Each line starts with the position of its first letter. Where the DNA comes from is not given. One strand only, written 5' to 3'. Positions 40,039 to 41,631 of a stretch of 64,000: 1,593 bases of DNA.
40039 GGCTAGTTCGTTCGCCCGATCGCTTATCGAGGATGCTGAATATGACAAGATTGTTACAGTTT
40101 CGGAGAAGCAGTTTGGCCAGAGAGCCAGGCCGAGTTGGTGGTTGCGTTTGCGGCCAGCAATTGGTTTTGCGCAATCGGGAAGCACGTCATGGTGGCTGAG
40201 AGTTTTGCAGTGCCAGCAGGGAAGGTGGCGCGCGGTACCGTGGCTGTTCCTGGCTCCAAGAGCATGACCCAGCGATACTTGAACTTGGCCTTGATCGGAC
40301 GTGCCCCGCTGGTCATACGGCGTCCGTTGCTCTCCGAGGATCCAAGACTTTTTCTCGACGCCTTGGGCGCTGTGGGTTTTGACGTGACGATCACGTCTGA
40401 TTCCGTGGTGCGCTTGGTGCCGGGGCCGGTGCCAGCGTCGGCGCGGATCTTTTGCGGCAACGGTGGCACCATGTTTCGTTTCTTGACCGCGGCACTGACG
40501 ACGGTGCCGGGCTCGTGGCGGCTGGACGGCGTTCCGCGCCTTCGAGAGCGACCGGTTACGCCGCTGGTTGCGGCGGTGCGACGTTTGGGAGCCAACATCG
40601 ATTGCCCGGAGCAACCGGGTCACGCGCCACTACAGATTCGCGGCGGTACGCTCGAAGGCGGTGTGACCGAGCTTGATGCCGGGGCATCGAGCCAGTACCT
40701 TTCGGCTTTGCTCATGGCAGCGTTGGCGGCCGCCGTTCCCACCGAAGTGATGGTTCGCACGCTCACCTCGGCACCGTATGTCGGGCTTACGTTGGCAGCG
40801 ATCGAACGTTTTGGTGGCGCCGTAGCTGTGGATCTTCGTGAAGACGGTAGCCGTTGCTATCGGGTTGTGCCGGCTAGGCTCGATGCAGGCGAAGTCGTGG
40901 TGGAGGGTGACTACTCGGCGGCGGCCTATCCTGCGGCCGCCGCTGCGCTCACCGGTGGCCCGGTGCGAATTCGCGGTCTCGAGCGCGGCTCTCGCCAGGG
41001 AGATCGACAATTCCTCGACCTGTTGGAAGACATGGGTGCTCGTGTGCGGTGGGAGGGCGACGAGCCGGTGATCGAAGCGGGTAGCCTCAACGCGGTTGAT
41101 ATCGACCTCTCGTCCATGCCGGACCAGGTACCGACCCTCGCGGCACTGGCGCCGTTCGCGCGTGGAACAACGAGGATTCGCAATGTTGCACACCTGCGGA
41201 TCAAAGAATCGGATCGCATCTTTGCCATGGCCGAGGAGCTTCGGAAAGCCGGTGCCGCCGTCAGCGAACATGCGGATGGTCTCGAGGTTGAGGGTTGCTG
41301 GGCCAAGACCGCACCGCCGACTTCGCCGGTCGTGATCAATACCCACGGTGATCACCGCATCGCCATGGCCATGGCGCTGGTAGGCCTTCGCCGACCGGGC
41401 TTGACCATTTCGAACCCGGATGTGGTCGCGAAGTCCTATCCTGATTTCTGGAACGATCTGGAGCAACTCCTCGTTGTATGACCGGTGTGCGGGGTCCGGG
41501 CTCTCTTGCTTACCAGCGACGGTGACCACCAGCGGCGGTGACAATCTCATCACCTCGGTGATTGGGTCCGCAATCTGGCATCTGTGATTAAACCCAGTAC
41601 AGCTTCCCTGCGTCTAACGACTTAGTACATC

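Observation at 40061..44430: Decayed second copy of the aroA leader, start codon and 3' end lies downstream of an orphan ADOP permease and is fused to the start of a sigma-54 activator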

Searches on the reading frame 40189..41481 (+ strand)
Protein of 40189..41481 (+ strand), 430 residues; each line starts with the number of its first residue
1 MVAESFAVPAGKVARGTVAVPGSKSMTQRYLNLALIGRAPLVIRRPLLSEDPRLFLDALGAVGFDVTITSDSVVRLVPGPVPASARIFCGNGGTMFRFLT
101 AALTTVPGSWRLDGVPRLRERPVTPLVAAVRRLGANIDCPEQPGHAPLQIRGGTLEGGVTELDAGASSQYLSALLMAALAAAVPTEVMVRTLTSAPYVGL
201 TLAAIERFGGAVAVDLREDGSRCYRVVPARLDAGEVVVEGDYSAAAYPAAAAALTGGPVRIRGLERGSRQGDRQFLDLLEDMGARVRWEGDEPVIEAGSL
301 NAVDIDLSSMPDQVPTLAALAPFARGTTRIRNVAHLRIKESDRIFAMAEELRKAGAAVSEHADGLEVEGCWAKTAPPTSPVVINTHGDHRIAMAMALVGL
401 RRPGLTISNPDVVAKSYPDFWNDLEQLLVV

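Call 7: search_protein_families(library=pfam, proteins=[window:40189-41481:+])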
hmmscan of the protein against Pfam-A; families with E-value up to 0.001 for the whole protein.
window:40189-41481:+ (430 aa): 1 family
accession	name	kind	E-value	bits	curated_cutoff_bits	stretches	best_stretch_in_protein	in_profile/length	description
PF00275.25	EPSP_synthase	-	1.1e-99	334.5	22.8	1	13-424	6-417/417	EPSP synthase (3-phosphoshikimate 1-carboxyvinyltransferase)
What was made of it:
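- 40189..41481 (+): Intact aroA (EPSP synthase, 430 aa). PF00275 E 1e-99 over 6-417/417 (call 7).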

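Call 9: find_related_loci(query=window:40189-41481:+, collection=genome_contigs, flank=10000)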
Query window:40189-41481:+ (430 aa) in genome_contigs; peptide patterns used: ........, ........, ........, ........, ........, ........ (x = any residue, [..] = any of these).
178 stretches matched a pattern; 3 encode a relative of the query (tblastn E <= 1e-3); 3 distinct loci.
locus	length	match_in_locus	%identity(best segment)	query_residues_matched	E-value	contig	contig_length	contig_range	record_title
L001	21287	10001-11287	42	3-427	6e-92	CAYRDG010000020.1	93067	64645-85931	MAG TPA_asm: uncultured Frigoriglobus sp. isolate SRP263991_co5_149 genome assembly, contig: NODE_555_length_93067_cov_9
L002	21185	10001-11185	30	9-427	3e-47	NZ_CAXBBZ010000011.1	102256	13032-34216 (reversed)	MAG: uncultured Maribacter sp. isolate ERR2762106_binner12_Refined_132 ERZ3422020.304, whole genome shotgun sequence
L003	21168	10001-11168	30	38-427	9e-40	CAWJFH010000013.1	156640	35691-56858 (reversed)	MAG: uncultured Flavobacteriaceae bacterium isolate MFD03250.bin.2.46 genome assembly, contig: contig_15061, whole genom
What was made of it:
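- Tried and rejected: The genome_contigs scan with AroA found only distant relatives, at most 42% identical (call 9).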

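Call 10: find_homologous_proteins(query=window:40189-41481:+, max_evalue=1e-30)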
Query window:40189-41481:+ (430 aa): 5091 proteins with E <= 1e-30 among 8000 candidates; the best 120 are listed.
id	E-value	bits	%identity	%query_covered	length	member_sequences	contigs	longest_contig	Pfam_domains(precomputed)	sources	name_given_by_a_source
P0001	7.3e-277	936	100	100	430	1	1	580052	PF00275.26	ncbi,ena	-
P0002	1.8e-200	685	74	100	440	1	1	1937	PF00275.26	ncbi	-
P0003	1.9e-169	582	67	100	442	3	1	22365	PF00275.26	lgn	-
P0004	8.7e-164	564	65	99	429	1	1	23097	PF00275.26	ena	-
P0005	2.5e-162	559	63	99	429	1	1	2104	PF00275.26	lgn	-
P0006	2.5e-161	556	65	99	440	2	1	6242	PF00275.26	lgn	-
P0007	9.7e-161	554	63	99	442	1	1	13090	PF00275.26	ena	-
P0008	1.1e-160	554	65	98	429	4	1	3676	PF00275.26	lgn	-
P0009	7.3e-160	551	66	99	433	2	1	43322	PF00275.26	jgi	-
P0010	1.9e-159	549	62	98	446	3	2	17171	PF00275.26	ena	-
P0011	2.9e-159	549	63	98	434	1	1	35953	PF00275.26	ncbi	-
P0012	1.9e-158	546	66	98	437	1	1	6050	PF00275.26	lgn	-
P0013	3.1e-158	545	62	98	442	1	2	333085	PF00275.26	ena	-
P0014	3.8e-158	545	66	96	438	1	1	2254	PF00275.26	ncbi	-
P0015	5.7e-158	545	62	99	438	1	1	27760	PF00275.26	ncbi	-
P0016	6.8e-157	541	63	99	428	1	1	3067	PF00275.26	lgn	-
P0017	3.9e-156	539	62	98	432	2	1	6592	PF00275.26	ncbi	-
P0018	1.6e-155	537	65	97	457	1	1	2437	PF00275.26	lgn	-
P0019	2.0e-155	536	63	98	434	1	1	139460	PF00275.26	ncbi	-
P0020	3.2e-155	536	62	100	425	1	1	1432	PF00275.26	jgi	jgi:3-phosphoshikimate 1-carboxyvinyltransferase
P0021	6.4e-155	535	60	99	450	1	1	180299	PF00275.26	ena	-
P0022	6.5e-155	535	66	96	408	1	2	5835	PF00275.26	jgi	jgi:3-phosphoshikimate 1-carboxyvinyltransferase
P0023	8.0e-155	534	62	99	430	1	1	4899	PF00275.26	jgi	jgi:3-phosphoshikimate 1-carboxyvinyltransferase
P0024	1.1e-154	534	63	99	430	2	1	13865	PF00275.26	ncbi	-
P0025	1.3e-154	533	65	96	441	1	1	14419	PF00275.26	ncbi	-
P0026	2.1e-154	533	62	99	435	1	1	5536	PF00275.26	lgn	-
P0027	5.1e-154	532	65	98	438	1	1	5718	PF00275.26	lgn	-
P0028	7.2e-154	531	63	99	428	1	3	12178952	PF00275.26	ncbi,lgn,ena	-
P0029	9.9e-154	531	62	98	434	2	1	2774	PF00275.26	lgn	-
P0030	3.9e-153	529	64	98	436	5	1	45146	PF00275.26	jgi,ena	-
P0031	5.3e-153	528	63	99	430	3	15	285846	PF00275.26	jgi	jgi:3-phosphoshikimate 1-carboxyvinyltransferase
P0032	7.4e-153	528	62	98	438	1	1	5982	PF00275.26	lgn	-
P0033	8.3e-153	528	62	99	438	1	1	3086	PF00275.26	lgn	-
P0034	2.0e-152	526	63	98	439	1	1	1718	PF00275.26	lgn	-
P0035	2.1e-152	526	61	100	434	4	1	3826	PF00275.26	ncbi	ncbi:MAG TPA: 3-phosphoshikimate 1-carboxyvinyltransferase [Thermoanaerobaculia bacterium]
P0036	3.5e-152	526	60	99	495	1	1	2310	PF00275.26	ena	-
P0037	1.2e-151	524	61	98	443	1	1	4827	PF00275.26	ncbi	-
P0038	1.3e-151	524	61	98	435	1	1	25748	PF00275.26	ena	-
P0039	1.7e-151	523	60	100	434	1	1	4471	PF00275.26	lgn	-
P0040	1.8e-151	523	61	97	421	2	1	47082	PF00275.26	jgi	jgi:3-phosphoshikimate 1-carboxyvinyltransferase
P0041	2.3e-151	523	63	98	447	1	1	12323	PF00275.26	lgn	-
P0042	4.8e-151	522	63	99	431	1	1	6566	PF00275.26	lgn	-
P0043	9.3e-151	521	62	98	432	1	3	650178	PF00275.26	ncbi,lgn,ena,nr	ncbi:MAG TPA: 3-phosphoshikimate 1-carboxyvinyltransferase [Thermoanaerobaculia bacterium]|nr:3-phos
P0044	1.1e-150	521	61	97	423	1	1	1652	PF00275.26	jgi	jgi:3-phosphoshikimate 1-carboxyvinyltransferase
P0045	1.1e-150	521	62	98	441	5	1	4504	PF00275.26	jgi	-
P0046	1.2e-150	520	62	98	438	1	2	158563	PF00275.26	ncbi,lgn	-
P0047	1.7e-150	520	62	99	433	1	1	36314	PF00275.26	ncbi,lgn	ncbi:MAG: 3-phosphoshikimate 1-carboxyvinyltransferase [Acidobacteriota bacterium]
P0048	1.8e-150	520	60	98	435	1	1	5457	PF00275.26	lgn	-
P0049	2.0e-150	520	61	96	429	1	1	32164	PF00275.26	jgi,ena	-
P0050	2.7e-150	519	59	98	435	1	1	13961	PF00275.26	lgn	-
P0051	4.1e-150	519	61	98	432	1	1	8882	PF00275.26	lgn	-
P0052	4.1e-150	519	62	99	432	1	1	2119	PF00275.26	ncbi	-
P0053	4.6e-150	519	62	99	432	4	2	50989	PF00275.26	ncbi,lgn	-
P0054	5.6e-150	518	63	98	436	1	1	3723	PF00275.26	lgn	-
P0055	1.5e-149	517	61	98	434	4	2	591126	PF00275.26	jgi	jgi:3-phosphoshikimate 1-carboxyvinyltransferase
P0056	1.6e-149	517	62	98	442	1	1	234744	PF00275.26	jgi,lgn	jgi:3-phosphoshikimate 1-carboxyvinyltransferase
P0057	2.0e-149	516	61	97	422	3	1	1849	PF00275.26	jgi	jgi:3-phosphoshikimate 1-carboxyvinyltransferase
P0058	3.1e-149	516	60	98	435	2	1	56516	PF00275.26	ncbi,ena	-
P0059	4.0e-149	515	63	98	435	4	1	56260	PF00275.26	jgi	jgi:3-phosphoshikimate 1-carboxyvinyltransferase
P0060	6.3e-149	515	61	96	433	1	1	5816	PF00275.26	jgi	jgi:3-phosphoshikimate 1-carboxyvinyltransferase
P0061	6.9e-149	515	62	98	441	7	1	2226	PF00275.26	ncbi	ncbi:MAG TPA: 3-phosphoshikimate 1-carboxyvinyltransferase [Thermoanaerobaculia bacterium]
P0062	7.1e-149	515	60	99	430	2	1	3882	PF00275.26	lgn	-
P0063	7.3e-149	515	60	99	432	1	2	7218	PF00275.26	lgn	-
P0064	7.6e-149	515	61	99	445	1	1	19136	PF00275.26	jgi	jgi:3-phosphoshikimate 1-carboxyvinyltransferase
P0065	1.0e-148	514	59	99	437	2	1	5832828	PF00275.26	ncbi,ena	-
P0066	1.1e-148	514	62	97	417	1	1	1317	PF00275.26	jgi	jgi:3-phosphoshikimate 1-carboxyvinyltransferase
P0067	1.3e-148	514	61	99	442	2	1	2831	PF00275.26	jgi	jgi:3-phosphoshikimate 1-carboxyvinyltransferase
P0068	1.6e-148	513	60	99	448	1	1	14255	PF00275.26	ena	-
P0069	1.7e-148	513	61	99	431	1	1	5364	PF00275.26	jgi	jgi:3-phosphoshikimate 1-carboxyvinyltransferase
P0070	1.9e-148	513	60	98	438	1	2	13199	PF00275.26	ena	-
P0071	1.9e-148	513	63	96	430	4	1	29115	PF00275.26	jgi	jgi:3-phosphoshikimate 1-carboxyvinyltransferase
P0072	3.2e-148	512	62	98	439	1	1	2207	PF00275.26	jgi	jgi:3-phosphoshikimate 1-carboxyvinyltransferase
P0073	4.0e-148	512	59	99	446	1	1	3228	PF00275.26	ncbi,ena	-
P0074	4.4e-148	512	62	99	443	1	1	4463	PF00275.26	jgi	jgi:3-phosphoshikimate 1-carboxyvinyltransferase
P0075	4.8e-148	512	62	97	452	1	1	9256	PF00275.26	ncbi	-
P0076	4.8e-148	512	63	95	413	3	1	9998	PF00275.26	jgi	jgi:3-phosphoshikimate 1-carboxyvinyltransferase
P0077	6.2e-148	512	60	98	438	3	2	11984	PF00275.26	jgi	-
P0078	8.7e-148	511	62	99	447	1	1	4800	PF00275.26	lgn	-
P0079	1.0e-147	511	59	98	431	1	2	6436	PF00275.26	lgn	-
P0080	1.0e-147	511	62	98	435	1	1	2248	PF00275.26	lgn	-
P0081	1.2e-147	511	61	99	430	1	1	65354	PF00275.26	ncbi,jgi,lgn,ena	ncbi:MAG TPA: 3-phosphoshikimate 1-carboxyvinyltransferase [Thermoanaerobaculia bacterium]|jgi:3-pho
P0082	1.3e-147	510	60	99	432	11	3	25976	PF00275.26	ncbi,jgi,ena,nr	ncbi:MAG TPA: 3-phosphoshikimate 1-carboxyvinyltransferase [Thermoanaerobaculia bacterium]|nr:3-phos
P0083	1.4e-147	510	60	99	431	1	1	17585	PF00275.26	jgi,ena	jgi:3-phosphoshikimate 1-carboxyvinyltransferase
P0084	1.9e-147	510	61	99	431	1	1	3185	PF00275.26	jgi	jgi:3-phosphoshikimate 1-carboxyvinyltransferase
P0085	1.9e-147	510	60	99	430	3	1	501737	PF00275.26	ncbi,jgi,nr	ncbi:MAG: 3-phosphoshikimate 1-carboxyvinyltransferase [Acidobacteriota bacterium]|jgi:3-phosphoshik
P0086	1.9e-147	510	60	100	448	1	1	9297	PF00275.26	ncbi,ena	-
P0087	3.0e-147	509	60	99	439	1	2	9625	PF00275.26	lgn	-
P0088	5.1e-147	509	61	97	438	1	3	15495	PF00275.26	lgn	-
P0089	5.2e-147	508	63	96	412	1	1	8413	PF00275.26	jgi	jgi:3-phosphoshikimate 1-carboxyvinyltransferase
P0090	5.4e-147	508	62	97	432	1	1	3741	PF00275.26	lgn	-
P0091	6.0e-147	508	60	99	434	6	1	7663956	PF00275.26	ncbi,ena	-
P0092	6.3e-147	508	60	98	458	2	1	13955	PF00275.26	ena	-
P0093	6.4e-147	508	61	99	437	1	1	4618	PF00275.26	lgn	-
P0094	6.6e-147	508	61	99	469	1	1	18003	PF00275.26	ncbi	ncbi:MAG: 3-phosphoshikimate 1-carboxyvinyltransferase [Acidobacteriota bacterium]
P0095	6.7e-147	508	60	99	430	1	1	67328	PF00275.26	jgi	jgi:3-phosphoshikimate 1-carboxyvinyltransferase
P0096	7.2e-147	508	60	98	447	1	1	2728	PF00275.26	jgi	jgi:3-phosphoshikimate 1-carboxyvinyltransferase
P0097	8.7e-147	508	59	98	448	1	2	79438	PF00275.26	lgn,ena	-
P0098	9.2e-147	508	60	99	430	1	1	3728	PF00275.26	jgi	jgi:3-phosphoshikimate 1-carboxyvinyltransferase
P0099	9.3e-147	508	58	98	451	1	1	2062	PF00275.26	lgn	-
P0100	1.4e-146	507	61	98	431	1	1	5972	PF00275.26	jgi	jgi:3-phosphoshikimate 1-carboxyvinyltransferase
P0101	1.5e-146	507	62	99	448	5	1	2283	PF00275.26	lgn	-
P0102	1.7e-146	507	59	99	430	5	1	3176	PF00275.26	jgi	jgi:3-phosphoshikimate 1-carboxyvinyltransferase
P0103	2.0e-146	507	59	99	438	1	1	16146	PF00275.26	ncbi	ncbi:MAG: 3-phosphoshikimate 1-carboxyvinyltransferase [Acidobacteriota bacterium]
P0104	2.7e-146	506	60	99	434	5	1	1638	PF00275.26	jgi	jgi:3-phosphoshikimate 1-carboxyvinyltransferase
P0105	2.8e-146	506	60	99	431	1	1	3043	PF00275.26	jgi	jgi:3-phosphoshikimate 1-carboxyvinyltransferase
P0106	3.8e-146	506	61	98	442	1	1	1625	PF00275.26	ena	-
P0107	3.8e-146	506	59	99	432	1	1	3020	PF00275.26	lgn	-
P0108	3.9e-146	506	59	99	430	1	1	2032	PF00275.26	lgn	-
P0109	3.9e-146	506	61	99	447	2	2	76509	PF00275.26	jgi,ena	-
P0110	4.2e-146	506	58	99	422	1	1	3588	PF00275.26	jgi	jgi:3-phosphoshikimate 1-carboxyvinyltransferase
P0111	4.2e-146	505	61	98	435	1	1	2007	PF00275.26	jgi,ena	-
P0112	4.5e-146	505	59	99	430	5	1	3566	PF00275.26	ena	-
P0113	4.9e-146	505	60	99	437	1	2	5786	PF00275.26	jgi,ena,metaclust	metaclust:\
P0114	5.2e-146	505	61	98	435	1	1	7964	PF00275.26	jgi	jgi:3-phosphoshikimate 1-carboxyvinyltransferase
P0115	5.3e-146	505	59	99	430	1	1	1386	PF00275.26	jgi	jgi:3-phosphoshikimate 1-carboxyvinyltransferase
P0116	5.4e-146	505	59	98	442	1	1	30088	PF00275.26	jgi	jgi:3-phosphoshikimate 1-carboxyvinyltransferase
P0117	6.5e-146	505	61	99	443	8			PF00275.26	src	-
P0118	7.4e-146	505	62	99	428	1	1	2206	PF00275.26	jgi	jgi:3-phosphoshikimate 1-carboxyvinyltransferase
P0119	7.6e-146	505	59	99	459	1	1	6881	PF00275.26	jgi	jgi:3-phosphoshikimate 1-carboxyvinyltransferase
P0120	8.1e-146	505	62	98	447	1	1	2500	PF00275.26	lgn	-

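Call 12: find_encoding_contigs(protein=P0001, flank=8000, max_places=3)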
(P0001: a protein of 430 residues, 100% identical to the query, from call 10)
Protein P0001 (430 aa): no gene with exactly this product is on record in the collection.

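Call 14: find_encoding_contigs(protein=P0003, flank=8000, max_places=3)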
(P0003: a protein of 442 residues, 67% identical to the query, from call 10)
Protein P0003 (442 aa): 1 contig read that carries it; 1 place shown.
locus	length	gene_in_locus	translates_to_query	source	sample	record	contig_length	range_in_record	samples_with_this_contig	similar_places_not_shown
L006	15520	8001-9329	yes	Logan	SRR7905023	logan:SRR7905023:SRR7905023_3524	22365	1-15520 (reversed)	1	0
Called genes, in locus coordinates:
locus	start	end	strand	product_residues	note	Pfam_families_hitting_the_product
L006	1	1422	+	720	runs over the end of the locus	PF07883:Cupin_2, PF00133:tRNA-synt_1 (weak), PF09334:tRNA-synt_1g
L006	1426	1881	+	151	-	PF02675:AdoMet_dc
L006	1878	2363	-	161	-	-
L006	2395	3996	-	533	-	PF00587:tRNA-synt_2b, PF03129:HGTP_anticodon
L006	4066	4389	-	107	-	-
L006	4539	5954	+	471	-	-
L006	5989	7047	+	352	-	PF13449:Phytase-like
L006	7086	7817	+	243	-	PF12850:Metallophos_2 (faint)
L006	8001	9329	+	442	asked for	PF00275:EPSP_synthase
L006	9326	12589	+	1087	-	PF12895:ANAPC3 (weak), PF00158:Sigma54_activat, PF07728:AAA_5 (weak), PF14532:Sigma54_activ_2, PF25601:AAA_lid_14, PF02954:HTH_8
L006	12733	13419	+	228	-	PF12728:HTH_17 (faint), PF13551:HTH_29 (faint), PF13411:MerR_1 (faint)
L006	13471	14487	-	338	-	PF00586:AIRS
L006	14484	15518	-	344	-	?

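Call 15: find_encoding_contigs(protein=P0002, flank=8000, max_places=3)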
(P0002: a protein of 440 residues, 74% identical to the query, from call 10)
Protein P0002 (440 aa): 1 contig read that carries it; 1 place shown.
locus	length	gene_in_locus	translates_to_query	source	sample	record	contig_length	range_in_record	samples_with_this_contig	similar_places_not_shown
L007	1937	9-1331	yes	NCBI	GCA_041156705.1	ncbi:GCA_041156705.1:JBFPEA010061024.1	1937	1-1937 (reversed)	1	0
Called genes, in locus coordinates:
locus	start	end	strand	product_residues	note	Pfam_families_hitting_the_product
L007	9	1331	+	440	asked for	PF00275:EPSP_synthase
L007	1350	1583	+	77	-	-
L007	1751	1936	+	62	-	?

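Call 23: find_encoding_contigs(protein=P0004, flank=6000, max_places=2)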
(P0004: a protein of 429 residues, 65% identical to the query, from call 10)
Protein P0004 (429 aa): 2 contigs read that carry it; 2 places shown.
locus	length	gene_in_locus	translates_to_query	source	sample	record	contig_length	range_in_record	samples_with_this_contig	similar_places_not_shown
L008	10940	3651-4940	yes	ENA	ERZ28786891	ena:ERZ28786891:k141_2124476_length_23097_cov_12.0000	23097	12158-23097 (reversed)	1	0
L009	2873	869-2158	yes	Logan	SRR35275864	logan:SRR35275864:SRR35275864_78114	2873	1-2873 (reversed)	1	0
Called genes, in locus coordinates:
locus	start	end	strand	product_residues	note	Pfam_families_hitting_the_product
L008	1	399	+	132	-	?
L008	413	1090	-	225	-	PF00005:ABC_tran, PF13304:AAA_21 (weak)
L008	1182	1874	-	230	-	PF02463:SMC_N (weak), PF00005:ABC_tran, PF13304:AAA_21 (faint)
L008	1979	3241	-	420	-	PF25919:BSH_CusB (weak)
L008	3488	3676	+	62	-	-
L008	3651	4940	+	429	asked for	PF00275:EPSP_synthase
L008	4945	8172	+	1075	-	PF00158:Sigma54_activat, PF07728:AAA_5, PF14532:Sigma54_activ_2, PF25601:AAA_lid_14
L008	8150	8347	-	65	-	-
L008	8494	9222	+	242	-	PF12728:HTH_17 (faint), PF13411:MerR_1 (faint), PF08954:Trimer_CC (weak)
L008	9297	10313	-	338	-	PF00586:AIRS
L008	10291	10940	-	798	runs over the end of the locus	PF02190:LON_substr_bdg, PF00004:AAA, PF07728:AAA_5, PF22667:Lon_lid, PF05362:Lon_C, PF13541:ChlI (weak)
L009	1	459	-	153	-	?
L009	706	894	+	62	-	-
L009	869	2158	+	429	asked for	PF00275:EPSP_synthase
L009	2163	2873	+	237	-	?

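Call 54: list_cluster_members(proteins=[P0001, P0121, P0002])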
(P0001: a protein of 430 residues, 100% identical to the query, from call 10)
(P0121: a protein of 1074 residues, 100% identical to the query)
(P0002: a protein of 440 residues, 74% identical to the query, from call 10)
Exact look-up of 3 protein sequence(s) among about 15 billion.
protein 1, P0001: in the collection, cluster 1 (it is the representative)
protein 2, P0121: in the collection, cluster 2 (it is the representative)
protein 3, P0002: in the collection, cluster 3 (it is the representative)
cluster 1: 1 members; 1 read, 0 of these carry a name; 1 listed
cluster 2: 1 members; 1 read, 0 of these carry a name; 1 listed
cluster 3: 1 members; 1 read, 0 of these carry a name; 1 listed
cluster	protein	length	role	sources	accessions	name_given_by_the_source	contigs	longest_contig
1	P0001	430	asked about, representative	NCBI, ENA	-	-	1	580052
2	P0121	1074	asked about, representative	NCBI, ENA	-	-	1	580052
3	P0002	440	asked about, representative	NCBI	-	-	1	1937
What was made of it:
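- Tried and rejected: The source record could not be named (call 54).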

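Call 55: find_encoding_contigs(protein=P0009, flank=6000, max_places=2)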
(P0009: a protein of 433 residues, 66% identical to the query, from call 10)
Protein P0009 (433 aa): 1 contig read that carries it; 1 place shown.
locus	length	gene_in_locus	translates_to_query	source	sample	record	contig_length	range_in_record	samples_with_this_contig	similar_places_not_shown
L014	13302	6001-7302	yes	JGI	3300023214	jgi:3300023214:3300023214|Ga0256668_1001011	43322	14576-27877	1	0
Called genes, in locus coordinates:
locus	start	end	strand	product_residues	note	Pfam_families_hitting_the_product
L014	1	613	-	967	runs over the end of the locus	PF13620:CarboxypepD_reg, PF13715:CarbopepD_reg_2 (weak), PF25183:OMP_b-brl_4, PF00593:TonB_dep_Rec_b-barrel, PF25183:OMP_b-brl_4 (weak)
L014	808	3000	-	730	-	PF00884:Sulfatase, PF01663:Phosphodiest, PF13432:TPR_16, PF14559:TPR_19, PF13414:TPR_11 (weak), PF13428:TPR_14 (weak), PF13432:TPR_16 (weak), PF14559:TPR_19, +15 more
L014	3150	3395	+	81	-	PF04255:DUF433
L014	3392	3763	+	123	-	PF18480:DUF5615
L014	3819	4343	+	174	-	PF12867:DinB_2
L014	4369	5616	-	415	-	PF14559:TPR_19 (faint), PF13432:TPR_16 (weak)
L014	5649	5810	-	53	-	-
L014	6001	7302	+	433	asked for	PF00275:EPSP_synthase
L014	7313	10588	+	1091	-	PF00158:Sigma54_activat, PF07728:AAA_5 (weak), PF14532:Sigma54_activ_2, PF25601:AAA_lid_14, PF02954:HTH_8 (weak)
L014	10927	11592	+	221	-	PF13384:HTH_23 (faint), PF13443:HTH_26 (faint), PF13551:HTH_29 (faint), PF00376:MerR (faint), PF12728:HTH_17 (weak), PF13411:MerR_1 (faint), PF13412:HTH_24 (faint), PF12728:HTH_17 (weak)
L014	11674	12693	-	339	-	PF00586:AIRS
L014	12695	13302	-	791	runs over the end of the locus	PF02190:LON_substr_bdg, PF00004:AAA, PF07728:AAA_5 (weak), PF22667:Lon_lid, PF05362:Lon_C, PF13541:ChlI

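Call 60: search_protein_families(library=ncbifam, proteins=[window:40189-41481:+], max_evalue=0.01)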
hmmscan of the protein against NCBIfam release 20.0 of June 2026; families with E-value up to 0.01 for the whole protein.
window:40189-41481:+ (430 aa): 5 families
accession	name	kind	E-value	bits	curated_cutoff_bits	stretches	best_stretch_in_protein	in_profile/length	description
TIGR01356.1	aroA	equivalog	9.1e-115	383.8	287.25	1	16-428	1-413/415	3-phosphoshikimate 1-carboxyvinyltransferase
NF008816.0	PRK11860.1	equivalog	3.3e-94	316.3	943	1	6-426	7-434/662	bifunctional 3-phosphoshikimate 1-carboxyvinyltransferase/cytidylate kinase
NF011381.1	PRK14806.1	equivalog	4.3e-43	147.6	902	1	5-421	303-720/733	bifunctional prephenate dehydrogenase/3-phosphoshikimate 1-carboxyvinyltransferase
NF006873.0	PRK09369.1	subfamily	7.8e-10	38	297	1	5-424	3-407/419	UDP-N-acetylglucosamine 1-carboxyvinyltransferase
TIGR01072.1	murA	equivalog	8.6e-06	24.8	392.7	1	5-425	3-408/416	UDP-N-acetylglucosamine 1-carboxyvinyltransferase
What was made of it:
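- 40189..41481 (+): TIGR01356 scores 383.8 bits against a 287 cutoff (call 60).
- On EPSP synthase (aroA, TIGR01356 / PF00275): 40189-41481 scores 383.8 bits against a 287.25 cutoff, covering model positions 1-413/415 (call 60).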
